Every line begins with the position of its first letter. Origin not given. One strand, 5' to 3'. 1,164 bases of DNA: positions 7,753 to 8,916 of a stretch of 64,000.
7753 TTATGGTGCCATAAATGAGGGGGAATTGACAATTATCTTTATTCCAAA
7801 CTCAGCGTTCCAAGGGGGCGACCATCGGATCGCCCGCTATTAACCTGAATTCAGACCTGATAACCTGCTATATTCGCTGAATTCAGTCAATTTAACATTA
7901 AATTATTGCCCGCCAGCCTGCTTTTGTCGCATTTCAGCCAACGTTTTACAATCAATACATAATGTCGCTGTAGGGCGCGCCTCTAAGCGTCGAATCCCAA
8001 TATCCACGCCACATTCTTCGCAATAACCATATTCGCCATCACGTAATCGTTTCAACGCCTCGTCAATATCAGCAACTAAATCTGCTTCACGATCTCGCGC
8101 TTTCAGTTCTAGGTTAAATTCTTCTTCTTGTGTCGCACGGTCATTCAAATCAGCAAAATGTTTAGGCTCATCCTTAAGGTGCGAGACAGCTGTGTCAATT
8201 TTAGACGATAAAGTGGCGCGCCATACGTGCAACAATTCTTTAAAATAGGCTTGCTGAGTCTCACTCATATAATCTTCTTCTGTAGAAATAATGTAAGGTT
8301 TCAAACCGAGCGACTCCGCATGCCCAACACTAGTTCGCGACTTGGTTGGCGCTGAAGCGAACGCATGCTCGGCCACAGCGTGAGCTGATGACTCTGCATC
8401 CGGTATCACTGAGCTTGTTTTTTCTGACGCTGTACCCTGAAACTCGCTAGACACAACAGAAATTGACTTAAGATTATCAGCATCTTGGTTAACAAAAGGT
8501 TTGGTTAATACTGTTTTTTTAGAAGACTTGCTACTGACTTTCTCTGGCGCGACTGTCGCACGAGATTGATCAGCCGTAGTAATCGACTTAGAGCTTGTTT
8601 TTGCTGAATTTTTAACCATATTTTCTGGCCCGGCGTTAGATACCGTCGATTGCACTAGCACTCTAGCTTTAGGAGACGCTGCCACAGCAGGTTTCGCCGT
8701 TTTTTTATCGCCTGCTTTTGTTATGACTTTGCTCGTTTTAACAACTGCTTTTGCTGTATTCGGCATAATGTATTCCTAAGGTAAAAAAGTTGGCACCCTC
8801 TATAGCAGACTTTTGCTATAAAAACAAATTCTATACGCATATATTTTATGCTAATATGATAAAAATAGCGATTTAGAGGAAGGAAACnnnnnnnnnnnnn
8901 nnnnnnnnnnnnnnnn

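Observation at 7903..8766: DksA fused to a 136-aa Lys/Ala/Ser-rich N-terminal tail, directly upstream of the dotM/dotL genes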

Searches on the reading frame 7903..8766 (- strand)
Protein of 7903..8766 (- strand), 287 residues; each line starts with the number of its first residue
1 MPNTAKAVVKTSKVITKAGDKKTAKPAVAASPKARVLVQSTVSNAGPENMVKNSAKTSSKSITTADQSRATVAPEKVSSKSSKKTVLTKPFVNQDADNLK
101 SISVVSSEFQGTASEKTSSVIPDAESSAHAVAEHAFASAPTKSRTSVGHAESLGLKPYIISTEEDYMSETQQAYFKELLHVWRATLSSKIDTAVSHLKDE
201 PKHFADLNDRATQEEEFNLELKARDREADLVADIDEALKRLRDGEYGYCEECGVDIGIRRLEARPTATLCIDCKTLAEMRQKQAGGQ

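Call 3: search_protein_families(library=pfam, proteins=[window:7903-8766:-], max_evalue=0.01)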
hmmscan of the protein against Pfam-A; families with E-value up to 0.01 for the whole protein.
window:7903-8766:- (287 aa): 3 families
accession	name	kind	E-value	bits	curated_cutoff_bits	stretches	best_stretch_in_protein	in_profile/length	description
PF21157.2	DksA_N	-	6.4e-23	81.2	27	1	171-241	1-71/71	DnaK suppressor protein DksA, N-terminal domain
PF01258.23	zf-dskA_traR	-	1.9e-11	44.2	24.9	1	244-277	1-34/36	Prokaryotic dksA/traR C4-type zinc finger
PF23954.1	DUF7283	-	0.00035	21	27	1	102-182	13-92/142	Family of unknown function (DUF7283)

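Call 4: search_protein_families(library=ncbifam, proteins=[window:7903-8766:-], max_evalue=0.01)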
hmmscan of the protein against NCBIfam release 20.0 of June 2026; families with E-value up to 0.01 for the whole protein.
window:7903-8766:- (287 aa): 7 families
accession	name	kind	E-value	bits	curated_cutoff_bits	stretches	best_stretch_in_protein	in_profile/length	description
NF008045.0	PRK10778.1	equivalog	4.5e-50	169.8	289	1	153-286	18-151/151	RNA polymerase-binding protein DksA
TIGR02420.1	dksA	equivalog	2e-44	150.5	115.5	1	167-275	1-109/110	RNA polymerase-binding protein DksA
NF033459.1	DksA_like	equivalog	5.8e-18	65.2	105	1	173-279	4-111/113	RNA polymerase-binding protein DksA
TIGR02890.1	bacill_yteA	subfamily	1.7e-14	54.3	134.4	1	208-279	48-119/159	regulatory protein, yteA family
TIGR02419.1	C4_traR_proteo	subfamily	2.3e-08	34.5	59.7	1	224-278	12-64/64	phage/conjugal plasmid C-4 type zinc finger protein, TraR family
NF008243.0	PRK11019.1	equivalog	0.00014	22.2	96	1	234-284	23-74/88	DksA/TraR family C4-type zinc finger protein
NF010268.0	PRK13715.1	equivalog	0.0079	16.2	108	0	248-283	36-71/73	conjugal transfer protein TraR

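Call 6: find_homologous_proteins(query=window:7903-8766:-)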
Query window:7903-8766:- (287 aa): 7233 proteins with E <= 0.001 among 8000 candidates; the best 120 are listed.
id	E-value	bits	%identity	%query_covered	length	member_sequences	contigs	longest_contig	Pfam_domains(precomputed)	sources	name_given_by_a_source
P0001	1.3e-177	606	100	100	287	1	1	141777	PF21157.3,PF01258.24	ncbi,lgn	-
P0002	3.2e-73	265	55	100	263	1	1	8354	PF21157.3,PF01258.24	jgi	jgi:DnaK suppressor protein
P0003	8.7e-72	260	59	83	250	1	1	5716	PF21157.3,PF01258.24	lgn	-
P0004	4.2e-71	258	82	47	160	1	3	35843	PF21157.3,PF01258.24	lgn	-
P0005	5.5e-68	247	72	52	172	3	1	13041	PF21157.3,PF01258.24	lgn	-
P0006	6.4e-68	247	82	46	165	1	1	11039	PF21157.3,PF01258.24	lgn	-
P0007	1.5e-67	246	79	47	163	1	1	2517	PF21157.3,PF01258.24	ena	-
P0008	2.0e-67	246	74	52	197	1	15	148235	PF21157.3,PF01258.24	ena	-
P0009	2.6e-67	245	80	46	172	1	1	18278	PF21157.3,PF01258.24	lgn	-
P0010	9.9e-67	243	76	48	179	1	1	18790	PF21157.3,PF01258.24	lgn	-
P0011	2.3e-66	242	77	52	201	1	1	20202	PF21157.3,PF01258.24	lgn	-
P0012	6.3e-66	241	79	47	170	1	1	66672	PF21157.3,PF01258.24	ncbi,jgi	jgi:DnaK suppressor protein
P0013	7.5e-66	240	78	47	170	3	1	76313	PF21157.3,PF01258.24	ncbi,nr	ncbi:MAG: RNA polymerase-binding protein DksA [Gammaproteobacteria bacterium]|nr:RNA polymerase-bind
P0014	8.9e-66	240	73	51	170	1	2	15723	PF21157.3,PF01258.24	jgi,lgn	jgi:DnaK suppressor protein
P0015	1.1e-65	240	70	54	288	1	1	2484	PF21157.3,PF01258.24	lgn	-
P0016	1.2e-65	240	79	47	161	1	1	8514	PF21157.3,PF01258.24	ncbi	-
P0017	4.0e-65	238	74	51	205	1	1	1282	PF21157.3,PF01258.24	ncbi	-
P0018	6.0e-65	237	77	47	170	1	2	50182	PF21157.3,PF01258.24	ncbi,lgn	-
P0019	6.1e-65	237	77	48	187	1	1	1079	PF21157.3,PF01258.24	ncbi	-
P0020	6.2e-65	237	76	49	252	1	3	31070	PF21157.3,PF01258.24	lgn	-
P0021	2.0e-64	236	72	52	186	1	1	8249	PF21157.3,PF01258.24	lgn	-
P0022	5.5e-64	234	77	46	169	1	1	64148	PF21157.3,PF01258.24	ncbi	ncbi:MAG: RNA polymerase-binding protein DksA [Pseudomonadota bacterium]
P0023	1.2e-63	233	79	46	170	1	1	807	PF21157.3,PF01258.24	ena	-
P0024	1.4e-61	226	65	60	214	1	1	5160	PF21157.3,PF01258.24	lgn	-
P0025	2.8e-61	225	69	52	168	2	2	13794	PF21157.3,PF01258.24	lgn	-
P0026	7.5e-61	224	68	53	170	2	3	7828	PF21157.3,PF01258.24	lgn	-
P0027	3.0e-60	222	72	47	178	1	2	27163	PF21157.3,PF01258.24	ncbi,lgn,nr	ncbi:MAG: RNA polymerase-binding protein DksA [Gammaproteobacteria bacterium]|nr:RNA polymerase-bind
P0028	8.6e-60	220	78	45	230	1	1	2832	PF21157.3,PF01258.24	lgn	-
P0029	2.5e-49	186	55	49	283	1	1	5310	PF21157.3,PF01258.24,PF07382.17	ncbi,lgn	-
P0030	4.9e-49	185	43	80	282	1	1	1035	PF21157.3,PF01258.24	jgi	jgi:DnaK suppressor protein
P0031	1.4e-48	184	61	46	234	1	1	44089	PF21157.3,PF01258.24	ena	-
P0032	1.5e-48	184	61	47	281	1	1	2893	PF21157.3,PF01258.24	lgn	-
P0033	5.5e-48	182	58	46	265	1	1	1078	PF21157.3,PF01258.24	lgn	-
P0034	5.8e-48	182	60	47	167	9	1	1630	PF21157.3,PF01258.24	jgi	jgi:DnaK suppressor protein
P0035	8.4e-48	181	58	48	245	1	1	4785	PF21157.3,PF01258.24,PF07382.17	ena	-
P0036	8.8e-48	181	57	51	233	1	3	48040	PF21157.3,PF01258.24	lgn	-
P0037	9.3e-48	181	59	46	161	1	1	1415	PF21157.3,PF01258.24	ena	-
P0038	1.0e-47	181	53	52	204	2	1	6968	PF21157.3,PF01258.24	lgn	-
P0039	1.5e-47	180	59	46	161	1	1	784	PF21157.3,PF01258.24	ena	-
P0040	2.0e-47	180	45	69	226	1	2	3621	PF21157.3,PF01258.24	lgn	-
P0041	2.0e-47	180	58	48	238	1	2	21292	PF21157.3,PF01258.24,PF07382.17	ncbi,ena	-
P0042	2.2e-47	180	47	71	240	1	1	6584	PF21157.3,PF01258.24,PF07382.17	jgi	jgi:DnaK suppressor protein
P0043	2.8e-47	180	60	46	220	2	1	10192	PF21157.3,PF01258.24,PF07382.17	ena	-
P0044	4.3e-47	179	60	47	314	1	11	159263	PF21157.3,PF01258.24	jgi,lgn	jgi:DnaK suppressor protein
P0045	4.3e-47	179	50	63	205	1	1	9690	PF21157.3,PF01258.24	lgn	-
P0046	4.3e-47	179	57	48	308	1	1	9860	PF21157.3,PF01258.24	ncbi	ncbi:MAG: RNA polymerase-binding protein DksA [Gammaproteobacteria bacterium]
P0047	4.3e-47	179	45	76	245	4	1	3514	PF21157.3,PF01258.24,PF07382.17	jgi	jgi:DnaK suppressor protein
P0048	4.8e-47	179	56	52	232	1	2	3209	PF21157.3,PF01258.24,PF07382.17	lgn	-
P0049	4.9e-47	179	56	49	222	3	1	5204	PF21157.3,PF01258.24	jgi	jgi:DnaK suppressor protein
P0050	5.3e-47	179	44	77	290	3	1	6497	PF21157.3,PF01258.24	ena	-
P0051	5.4e-47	179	60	46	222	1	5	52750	PF21157.3,PF01258.24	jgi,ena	-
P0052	5.6e-47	179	53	52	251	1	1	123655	PF21157.3,PF01258.24,PF07382.17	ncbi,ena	-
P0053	6.9e-47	178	56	49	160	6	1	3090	PF21157.3,PF01258.24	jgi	jgi:DnaK suppressor protein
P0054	7.2e-47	178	58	46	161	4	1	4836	PF21157.3,PF01258.24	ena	-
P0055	7.9e-47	178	57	50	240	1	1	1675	PF21157.3,PF01258.24,PF07382.17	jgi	jgi:DnaK suppressor protein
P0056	8.8e-47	178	57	46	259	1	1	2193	PF21157.3,PF01258.24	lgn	-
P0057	8.9e-47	178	55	49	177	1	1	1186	PF21157.3,PF01258.24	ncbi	-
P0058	9.1e-47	178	58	46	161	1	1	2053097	PF21157.3,PF01258.24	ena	-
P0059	9.5e-47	178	58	46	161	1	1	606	PF21157.3,PF01258.24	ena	-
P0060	9.9e-47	178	58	46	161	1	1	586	PF21157.3,PF01258.24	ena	-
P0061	1.0e-46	178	55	48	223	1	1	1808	PF21157.3,PF01258.24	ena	-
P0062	1.1e-46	178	58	46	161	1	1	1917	PF21157.3,PF01258.24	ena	-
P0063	1.1e-46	178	47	63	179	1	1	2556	PF21157.3,PF01258.24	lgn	-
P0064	1.1e-46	178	58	46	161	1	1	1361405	PF21157.3,PF01258.24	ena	-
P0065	1.1e-46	178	58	46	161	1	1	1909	PF21157.3,PF01258.24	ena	-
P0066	1.4e-46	177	50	59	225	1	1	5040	PF21157.3,PF01258.24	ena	-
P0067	1.5e-46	177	58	46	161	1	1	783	PF21157.3,PF01258.24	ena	-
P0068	1.6e-46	177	56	46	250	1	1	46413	PF21157.3,PF01258.24,PF07382.17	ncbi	ncbi:MAG: RNA polymerase-binding protein DksA [Pseudomonadota bacterium]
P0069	1.7e-46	177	58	46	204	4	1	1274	PF21157.3,PF01258.24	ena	-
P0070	1.8e-46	177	56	50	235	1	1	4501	PF21157.3,PF01258.24,PF07382.17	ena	-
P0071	1.9e-46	177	58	46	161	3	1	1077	PF21157.3,PF01258.24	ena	-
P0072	1.9e-46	177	59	46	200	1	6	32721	PF21157.3,PF01258.24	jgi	jgi:DnaK suppressor protein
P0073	2.1e-46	177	58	46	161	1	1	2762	PF21157.3,PF01258.24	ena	-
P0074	2.2e-46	177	61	46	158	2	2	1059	PF21157.3,PF01258.24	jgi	-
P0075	2.2e-46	177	56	50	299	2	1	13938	PF21157.3,PF01258.24,PF07382.17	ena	-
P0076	2.4e-46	176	56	52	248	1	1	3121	PF21157.3,PF01258.24,PF07382.17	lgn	-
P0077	2.5e-46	176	57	46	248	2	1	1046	PF21157.3,PF01258.24,PF07382.17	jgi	-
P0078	2.5e-46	176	38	97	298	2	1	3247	PF21157.3,PF01258.24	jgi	jgi:DnaK suppressor protein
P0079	2.6e-46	176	58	46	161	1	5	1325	PF21157.3,PF01258.24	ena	-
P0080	3.2e-46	176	59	47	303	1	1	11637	PF21157.3,PF01258.24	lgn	-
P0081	3.3e-46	176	57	46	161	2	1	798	PF21157.3,PF01258.24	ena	-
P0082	3.4e-46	176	58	46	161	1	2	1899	PF21157.3,PF01258.24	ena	-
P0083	3.4e-46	176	61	46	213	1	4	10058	PF21157.3,PF01258.24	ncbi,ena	-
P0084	3.5e-46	176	60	46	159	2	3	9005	PF21157.3,PF01258.24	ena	-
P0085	3.6e-46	176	58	46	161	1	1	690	PF21157.3,PF01258.24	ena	-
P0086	3.6e-46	176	57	46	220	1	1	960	PF21157.3,PF01258.24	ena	-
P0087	3.8e-46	176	57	46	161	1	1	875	PF21157.3,PF01258.24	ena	-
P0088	3.8e-46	176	58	46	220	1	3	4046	PF21157.3,PF01258.24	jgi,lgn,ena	jgi:DnaK suppressor protein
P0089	3.9e-46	176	57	46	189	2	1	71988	PF21157.3,PF01258.24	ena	-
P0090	3.9e-46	176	58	46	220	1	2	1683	PF21157.3,PF01258.24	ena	-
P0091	4.0e-46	176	59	45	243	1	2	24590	PF21157.3,PF01258.24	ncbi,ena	-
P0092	4.1e-46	176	57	46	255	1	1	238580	PF21157.3,PF01258.24,PF07382.17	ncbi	-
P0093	4.1e-46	176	58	46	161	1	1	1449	PF21157.3,PF01258.24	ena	-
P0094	4.6e-46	176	57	46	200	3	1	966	PF21157.3,PF01258.24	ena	-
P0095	4.6e-46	176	54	49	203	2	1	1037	PF21157.3,PF01258.24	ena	-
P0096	4.7e-46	176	49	59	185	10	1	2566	PF21157.3,PF01258.24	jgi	jgi:DnaK suppressor protein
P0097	4.8e-46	175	58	46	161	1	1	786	PF21157.3,PF01258.24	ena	-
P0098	5.0e-46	175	59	46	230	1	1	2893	PF21157.3,PF01258.24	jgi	jgi:DnaK suppressor protein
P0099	5.0e-46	175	58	46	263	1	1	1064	PF21157.3,PF01258.24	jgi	jgi:DnaK suppressor protein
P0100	5.1e-46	175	59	46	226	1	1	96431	PF21157.3,PF01258.24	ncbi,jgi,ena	-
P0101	5.5e-46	175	58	46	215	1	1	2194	PF21157.3,PF01258.24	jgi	jgi:DnaK suppressor protein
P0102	5.7e-46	175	59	46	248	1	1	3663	PF21157.3,PF01258.24,PF07382.17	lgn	-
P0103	6.4e-46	175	50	60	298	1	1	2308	PF21157.3,PF01258.24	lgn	-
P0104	7.1e-46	175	56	50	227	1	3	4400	PF21157.3,PF01258.24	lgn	-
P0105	7.2e-46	175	53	52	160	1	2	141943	PF21157.3,PF01258.24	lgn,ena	-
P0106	7.6e-46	175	57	49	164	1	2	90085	PF21157.3,PF01258.24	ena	-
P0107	7.8e-46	175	53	52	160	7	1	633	PF21157.3,PF01258.24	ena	-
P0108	8.0e-46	175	58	46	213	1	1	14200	PF21157.3,PF01258.24,PF07382.17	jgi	-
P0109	8.4e-46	175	60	46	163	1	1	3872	PF21157.3,PF01258.24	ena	-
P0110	8.8e-46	175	56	46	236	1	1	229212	PF21157.3,PF01258.24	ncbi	-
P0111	9.1e-46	175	55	48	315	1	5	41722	PF21157.3,PF01258.24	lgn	-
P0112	1.0e-45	174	57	46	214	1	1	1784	PF21157.3,PF01258.24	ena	-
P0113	1.1e-45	174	53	52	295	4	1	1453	PF21157.3,PF01258.24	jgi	jgi:DnaK suppressor protein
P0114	1.1e-45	174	58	45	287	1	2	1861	PF21157.3,PF01258.24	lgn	-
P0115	1.1e-45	174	51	51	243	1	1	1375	PF21157.3,PF01258.24,PF07382.17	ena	-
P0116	1.2e-45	174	50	61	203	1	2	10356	PF21157.3,PF01258.24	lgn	-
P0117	1.2e-45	174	55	50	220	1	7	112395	PF21157.3,PF01258.24,PF07382.17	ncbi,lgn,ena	-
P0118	1.4e-45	174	51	51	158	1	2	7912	PF21157.3,PF01258.24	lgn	-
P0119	1.5e-45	174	55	51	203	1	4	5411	PF21157.3,PF01258.24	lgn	-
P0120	1.5e-45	174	52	49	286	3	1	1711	PF21157.3,PF01258.24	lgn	-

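Call 8: find_encoding_contigs(protein=P0001, flank=10000, max_places=4)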
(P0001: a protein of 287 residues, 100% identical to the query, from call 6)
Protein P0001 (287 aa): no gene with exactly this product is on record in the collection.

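Call 9: find_encoding_contigs(protein=P0002, flank=10000, max_places=4)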
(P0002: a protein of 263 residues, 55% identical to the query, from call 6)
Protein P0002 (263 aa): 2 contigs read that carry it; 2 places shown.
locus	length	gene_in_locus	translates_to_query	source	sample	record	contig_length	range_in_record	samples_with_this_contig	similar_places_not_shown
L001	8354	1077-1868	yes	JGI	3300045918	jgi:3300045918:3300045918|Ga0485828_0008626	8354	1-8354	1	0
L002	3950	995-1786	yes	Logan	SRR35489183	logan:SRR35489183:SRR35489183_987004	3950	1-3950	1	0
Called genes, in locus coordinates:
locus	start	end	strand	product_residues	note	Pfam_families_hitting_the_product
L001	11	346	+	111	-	PF05175:MTS (faint)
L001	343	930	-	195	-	PF13505:OMP_b-brl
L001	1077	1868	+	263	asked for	PF21157:DksA_N, PF01258:zf-dskA_traR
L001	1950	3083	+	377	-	PF23127:DotM_C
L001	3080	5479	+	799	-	PF12696:TraG-D_C (weak)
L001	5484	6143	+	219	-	PF13441:Gly-zipper_YMGG, PF00691:OmpA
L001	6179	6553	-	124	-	PF13635:DUF4143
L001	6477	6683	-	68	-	-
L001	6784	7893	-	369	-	-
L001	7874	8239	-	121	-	-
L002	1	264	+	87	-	?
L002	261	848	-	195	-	PF13505:OMP_b-brl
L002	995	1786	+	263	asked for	PF21157:DksA_N, PF01258:zf-dskA_traR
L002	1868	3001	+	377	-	PF23127:DotM_C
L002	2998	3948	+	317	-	?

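Call 10: find_encoding_contigs(protein=P0003, flank=10000, max_places=4)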
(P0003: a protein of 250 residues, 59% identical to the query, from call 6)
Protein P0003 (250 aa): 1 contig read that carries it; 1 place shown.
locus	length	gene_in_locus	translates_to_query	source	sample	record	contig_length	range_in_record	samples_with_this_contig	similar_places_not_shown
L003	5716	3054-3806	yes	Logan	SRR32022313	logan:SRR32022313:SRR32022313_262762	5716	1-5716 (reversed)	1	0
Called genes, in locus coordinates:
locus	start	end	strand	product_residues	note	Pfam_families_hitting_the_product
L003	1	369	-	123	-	?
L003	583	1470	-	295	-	PF00892:EamA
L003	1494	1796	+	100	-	PF17827:PrmC_N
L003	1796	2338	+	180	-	PF05175:MTS, PF06325:PrmA, PF13489:Methyltransf_23 (weak), PF13847:Methyltransf_31, PF02390:Methyltransf_4, PF08241:Methyltransf_11, PF08242:Methyltransf_12, PF13649:Methyltransf_25, +3 more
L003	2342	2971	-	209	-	PF13505:OMP_b-brl, PF01389:OmpA_membrane (weak)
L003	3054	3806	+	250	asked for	PF21157:DksA_N, PF01258:zf-dskA_traR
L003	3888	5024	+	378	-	PF23127:DotM_C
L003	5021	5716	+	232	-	?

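Call 11: find_related_loci(query=window:7903-8766:-, collection=genome_contigs, flank=6000)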
Query window:7903-8766:- (287 aa) in genome_contigs; peptide patterns used: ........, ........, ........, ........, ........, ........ (x = any residue, [..] = any of these).
372 stretches matched a pattern; 162 encode a relative of the query (tblastn E <= 1e-3); the best 80 are kept; 80 distinct loci.
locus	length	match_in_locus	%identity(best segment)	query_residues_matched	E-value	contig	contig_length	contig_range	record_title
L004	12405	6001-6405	77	152-286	2e-72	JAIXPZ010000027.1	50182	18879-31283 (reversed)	MAG: Legionellales bacterium isolate C4_MAG_00008 pond_C4_MAG_00008_000000000046, whole genome shotgun sequence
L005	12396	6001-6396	77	154-285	1e-69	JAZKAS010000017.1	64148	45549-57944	MAG: Pseudomonadota bacterium isolate ADI_H3L2_1_122_18_3-bin039_1 ADIH3L21_B039_1_000000000017, whole genome shotgun se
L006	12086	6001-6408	72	151-286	2e-67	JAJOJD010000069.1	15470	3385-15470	MAG: Gammaproteobacteria bacterium isolate S5C1339 S5CNODE_250_length_15470_cov_4.149775, whole genome shotgun sequence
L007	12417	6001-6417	57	143-283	4e-55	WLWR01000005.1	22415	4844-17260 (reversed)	MAG: Legionellales bacterium isolate s3_autometa_2-24 NODE_1342_length_22415_cov_3.380429, whole genome shotgun sequence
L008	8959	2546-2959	57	146-283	2e-53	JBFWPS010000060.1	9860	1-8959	MAG: Gammaproteobacteria bacterium isolate CA_2019_TPBF_165 NODE_28268_length_9860_cov_3.380458_TPBF, whole genome shotg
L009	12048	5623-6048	58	145-286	3e-52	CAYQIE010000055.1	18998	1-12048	MAG: Rickettsiella sp. isolate rickettsiella_sp_Oerr genome assembly, contig: Rickettsiella_sp_Oerr_contig_55, whole gen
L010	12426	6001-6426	57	145-286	3e-51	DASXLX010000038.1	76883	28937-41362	MAG TPA_asm: Candidatus Aquirickettsiella sp. isolate SMAG_U5313 k141_360252, whole genome shotgun sequence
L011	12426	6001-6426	56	145-286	3e-51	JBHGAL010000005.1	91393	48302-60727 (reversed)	MAG: Wolbachia endosymbiont of Folsomia candida isolate MAG-FC1 sequence005, whole genome shotgun sequence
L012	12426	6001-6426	56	145-286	4e-51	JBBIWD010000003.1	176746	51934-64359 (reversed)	MAG: Rickettsiella sp. isolate ETS170220_bin_92 NODE_6_length_176746_cov_6.65618, whole genome shotgun sequence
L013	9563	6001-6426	56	145-286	3e-51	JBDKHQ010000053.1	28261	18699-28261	MAG: Pseudomonadota bacterium isolate flintriver_2019_sw_WHONDRS-S19S_0015_B_bin.75 scaffold_2463674, whole genome shotg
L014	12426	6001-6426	56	145-286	4e-51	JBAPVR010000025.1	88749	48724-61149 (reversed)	MAG: Candidatus Aquirickettsiella sp. isolate MFD04133_ilm_asm_bin2 k127_177344, whole genome shotgun sequence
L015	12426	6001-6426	56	145-286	2e-51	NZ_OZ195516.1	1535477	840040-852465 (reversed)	Rickettsiella endosymbiont of Litargus connexus isolate 54705 chromosome 1, complete sequence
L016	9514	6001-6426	57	145-286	7e-51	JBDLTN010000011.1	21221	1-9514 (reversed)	MAG: Pseudomonadota bacterium isolate lewisrun_2019_sw_WHONDRS-S19S_0014_A_bin.56 scaffold_0000431, whole genome shotgun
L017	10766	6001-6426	56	145-286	6e-51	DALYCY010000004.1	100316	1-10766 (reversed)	MAG TPA_asm: Candidatus Aquirickettsiella sp. isolate CTOTU14213 NODE_25_length_100316_cov_4.583068, whole genome shotgu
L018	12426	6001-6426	56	146-286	6e-51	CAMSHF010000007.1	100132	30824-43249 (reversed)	MAG TPA_asm: uncultured Rickettsiella sp. isolate SRR6727991_bin.1_metaWRAP_v1.3_MAG genome assembly, contig: ERZ1370924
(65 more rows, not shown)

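Call 36: predict_structure(alignment_id=A2)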
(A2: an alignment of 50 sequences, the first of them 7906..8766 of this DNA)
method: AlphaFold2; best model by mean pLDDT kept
length: 287 residues; sequences in the alignment: 50
mean_pLDDT: 70.3   pTM: 0.51
mean pLDDT of the five models: 70.3, 68.7, 68.0, 65.2, 64.2
residues with pLDDT >= 90: 99; 70-90: 31; 50-70: 93; < 50: 64
segments of 3 or more residues with pLDDT < 50: 1-3, 36-38, 40-46, 48-50, 93-95, 108-110, 128-134, 136-145
pLDDT, mean of each block of 10 residues (from residue 1): 49 54 58 51 47 52 56 59 53 51 49 51 51 48 53 89 94 96 95 87 73 87 93 96 94 92 91 93 79
secondary structure, 60 per line:
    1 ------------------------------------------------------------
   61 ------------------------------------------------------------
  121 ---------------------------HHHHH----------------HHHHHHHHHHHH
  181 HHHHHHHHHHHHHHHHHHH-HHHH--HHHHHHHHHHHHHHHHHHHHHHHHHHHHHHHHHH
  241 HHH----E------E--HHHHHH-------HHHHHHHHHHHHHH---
elements in order: H148-152 H169-199 H201-204 H207-243 H258-263 H271-284
